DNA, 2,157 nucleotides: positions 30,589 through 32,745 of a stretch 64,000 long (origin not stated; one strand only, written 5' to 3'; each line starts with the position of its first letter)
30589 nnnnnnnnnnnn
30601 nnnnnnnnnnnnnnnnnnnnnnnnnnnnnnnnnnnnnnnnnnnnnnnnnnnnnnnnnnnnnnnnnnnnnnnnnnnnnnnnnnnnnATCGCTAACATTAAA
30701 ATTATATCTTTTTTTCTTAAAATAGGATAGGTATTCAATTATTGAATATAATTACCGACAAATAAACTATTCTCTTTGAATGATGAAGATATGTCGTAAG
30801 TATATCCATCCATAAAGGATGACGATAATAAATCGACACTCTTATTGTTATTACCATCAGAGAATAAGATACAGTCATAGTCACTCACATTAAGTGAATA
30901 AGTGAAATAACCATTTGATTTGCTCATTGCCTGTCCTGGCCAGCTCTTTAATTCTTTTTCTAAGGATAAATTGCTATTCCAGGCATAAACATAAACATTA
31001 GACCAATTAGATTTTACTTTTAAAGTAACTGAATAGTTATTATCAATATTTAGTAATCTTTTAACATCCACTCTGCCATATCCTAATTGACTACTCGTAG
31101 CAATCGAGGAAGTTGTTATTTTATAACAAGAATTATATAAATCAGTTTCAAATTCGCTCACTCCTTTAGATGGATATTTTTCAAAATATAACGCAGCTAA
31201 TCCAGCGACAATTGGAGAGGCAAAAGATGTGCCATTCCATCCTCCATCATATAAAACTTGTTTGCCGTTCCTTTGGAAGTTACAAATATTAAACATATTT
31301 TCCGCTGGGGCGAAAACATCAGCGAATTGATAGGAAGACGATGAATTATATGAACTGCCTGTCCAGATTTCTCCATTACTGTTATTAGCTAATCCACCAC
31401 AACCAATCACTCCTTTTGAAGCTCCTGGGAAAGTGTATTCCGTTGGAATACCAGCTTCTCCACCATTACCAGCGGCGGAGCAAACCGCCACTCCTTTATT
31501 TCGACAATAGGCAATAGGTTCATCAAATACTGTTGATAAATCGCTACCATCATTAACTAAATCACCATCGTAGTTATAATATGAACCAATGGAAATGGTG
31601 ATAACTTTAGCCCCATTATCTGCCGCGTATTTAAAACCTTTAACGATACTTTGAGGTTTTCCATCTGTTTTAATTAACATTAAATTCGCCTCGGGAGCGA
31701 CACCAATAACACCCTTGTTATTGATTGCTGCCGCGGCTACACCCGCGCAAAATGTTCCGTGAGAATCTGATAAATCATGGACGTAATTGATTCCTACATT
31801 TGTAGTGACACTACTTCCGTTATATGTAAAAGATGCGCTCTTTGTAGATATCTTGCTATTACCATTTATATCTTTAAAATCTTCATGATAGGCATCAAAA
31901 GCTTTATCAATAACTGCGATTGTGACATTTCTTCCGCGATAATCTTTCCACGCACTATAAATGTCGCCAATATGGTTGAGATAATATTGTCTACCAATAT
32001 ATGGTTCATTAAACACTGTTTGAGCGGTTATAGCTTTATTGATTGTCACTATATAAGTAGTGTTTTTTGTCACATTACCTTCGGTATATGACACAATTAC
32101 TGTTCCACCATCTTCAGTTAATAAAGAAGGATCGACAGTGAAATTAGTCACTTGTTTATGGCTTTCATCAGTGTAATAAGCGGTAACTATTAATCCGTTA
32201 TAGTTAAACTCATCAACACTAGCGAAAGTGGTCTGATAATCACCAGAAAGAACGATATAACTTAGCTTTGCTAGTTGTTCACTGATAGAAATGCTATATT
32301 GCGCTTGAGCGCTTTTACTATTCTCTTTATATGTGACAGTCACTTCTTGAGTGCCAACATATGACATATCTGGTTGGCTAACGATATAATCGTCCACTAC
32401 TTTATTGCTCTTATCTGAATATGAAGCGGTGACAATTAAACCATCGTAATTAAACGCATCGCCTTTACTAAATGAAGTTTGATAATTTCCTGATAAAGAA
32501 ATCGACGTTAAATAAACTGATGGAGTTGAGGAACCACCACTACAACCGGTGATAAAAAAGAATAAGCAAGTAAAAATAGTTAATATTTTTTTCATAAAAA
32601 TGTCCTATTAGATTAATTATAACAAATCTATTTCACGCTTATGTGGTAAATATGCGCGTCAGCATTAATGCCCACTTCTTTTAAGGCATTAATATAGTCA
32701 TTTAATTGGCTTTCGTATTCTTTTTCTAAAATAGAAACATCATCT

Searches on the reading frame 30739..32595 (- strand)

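Call 30: search_protein_families(library=pfam, proteins=[window:30739-32595:-], max_evalue=0.00001)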
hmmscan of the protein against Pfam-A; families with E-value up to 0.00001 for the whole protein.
window:30739-32595:- (618 aa): 3 families
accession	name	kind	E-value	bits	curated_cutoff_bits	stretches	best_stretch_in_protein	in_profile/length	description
PF00082.27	Peptidase_S8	-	5e-34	118.4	21.8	1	221-507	1-288/288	Subtilase family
PF16738.10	CBM26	-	3e-13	50.2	28.1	1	524-588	2-67/70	Starch-binding module 26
PF07523.18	Big_3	-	8.6e-06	26.4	21.2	1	41-97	7-65/68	Bacterial Ig-like domain (group 3)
